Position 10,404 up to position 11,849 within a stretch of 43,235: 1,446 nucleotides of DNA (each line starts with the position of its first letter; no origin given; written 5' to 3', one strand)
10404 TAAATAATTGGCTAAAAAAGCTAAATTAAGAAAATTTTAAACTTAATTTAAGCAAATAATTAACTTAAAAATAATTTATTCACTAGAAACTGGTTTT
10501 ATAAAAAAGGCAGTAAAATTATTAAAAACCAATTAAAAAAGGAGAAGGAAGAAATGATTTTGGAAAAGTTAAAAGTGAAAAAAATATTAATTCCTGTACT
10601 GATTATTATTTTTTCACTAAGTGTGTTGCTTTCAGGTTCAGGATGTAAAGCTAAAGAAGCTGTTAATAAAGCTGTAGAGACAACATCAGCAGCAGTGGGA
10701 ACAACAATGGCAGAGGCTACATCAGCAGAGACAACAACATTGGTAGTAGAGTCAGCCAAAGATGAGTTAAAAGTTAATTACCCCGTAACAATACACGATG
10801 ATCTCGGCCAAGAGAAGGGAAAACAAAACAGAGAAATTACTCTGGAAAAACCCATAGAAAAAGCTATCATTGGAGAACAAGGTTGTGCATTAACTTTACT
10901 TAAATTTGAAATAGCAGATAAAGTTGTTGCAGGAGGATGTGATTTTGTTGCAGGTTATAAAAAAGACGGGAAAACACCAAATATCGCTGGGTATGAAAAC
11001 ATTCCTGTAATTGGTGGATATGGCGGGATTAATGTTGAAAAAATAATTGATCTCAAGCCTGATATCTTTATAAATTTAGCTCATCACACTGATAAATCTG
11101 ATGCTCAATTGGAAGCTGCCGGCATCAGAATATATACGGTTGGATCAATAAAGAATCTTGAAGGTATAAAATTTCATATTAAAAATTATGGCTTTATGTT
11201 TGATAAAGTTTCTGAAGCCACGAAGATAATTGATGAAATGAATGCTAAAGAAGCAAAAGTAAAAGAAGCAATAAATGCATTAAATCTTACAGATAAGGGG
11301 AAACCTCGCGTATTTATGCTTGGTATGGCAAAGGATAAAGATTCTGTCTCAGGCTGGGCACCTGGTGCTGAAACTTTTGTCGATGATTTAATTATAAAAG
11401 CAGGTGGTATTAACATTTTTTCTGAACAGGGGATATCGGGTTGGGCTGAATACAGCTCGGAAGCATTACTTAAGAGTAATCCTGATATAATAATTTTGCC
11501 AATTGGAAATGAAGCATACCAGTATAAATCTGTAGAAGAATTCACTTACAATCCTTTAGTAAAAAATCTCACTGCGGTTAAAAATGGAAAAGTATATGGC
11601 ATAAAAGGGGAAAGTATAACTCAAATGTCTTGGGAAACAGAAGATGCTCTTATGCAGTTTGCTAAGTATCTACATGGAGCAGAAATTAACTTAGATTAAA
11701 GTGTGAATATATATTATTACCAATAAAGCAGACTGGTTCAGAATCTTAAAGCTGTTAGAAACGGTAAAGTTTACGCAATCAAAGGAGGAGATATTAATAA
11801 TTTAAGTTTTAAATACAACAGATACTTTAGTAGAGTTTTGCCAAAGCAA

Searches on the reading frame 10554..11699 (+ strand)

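Call 7: search_protein_families(library=pfam, proteins=[window:10554-11699:+], max_evalue=1e-8)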
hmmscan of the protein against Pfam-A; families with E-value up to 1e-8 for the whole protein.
window:10554-11699:+ (381 aa): 1 family
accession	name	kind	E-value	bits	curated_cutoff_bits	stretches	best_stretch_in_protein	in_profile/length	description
PF01497.23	Peripla_BP_2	-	2.5e-32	112.6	27.5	1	132-351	21-232/235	Periplasmic binding protein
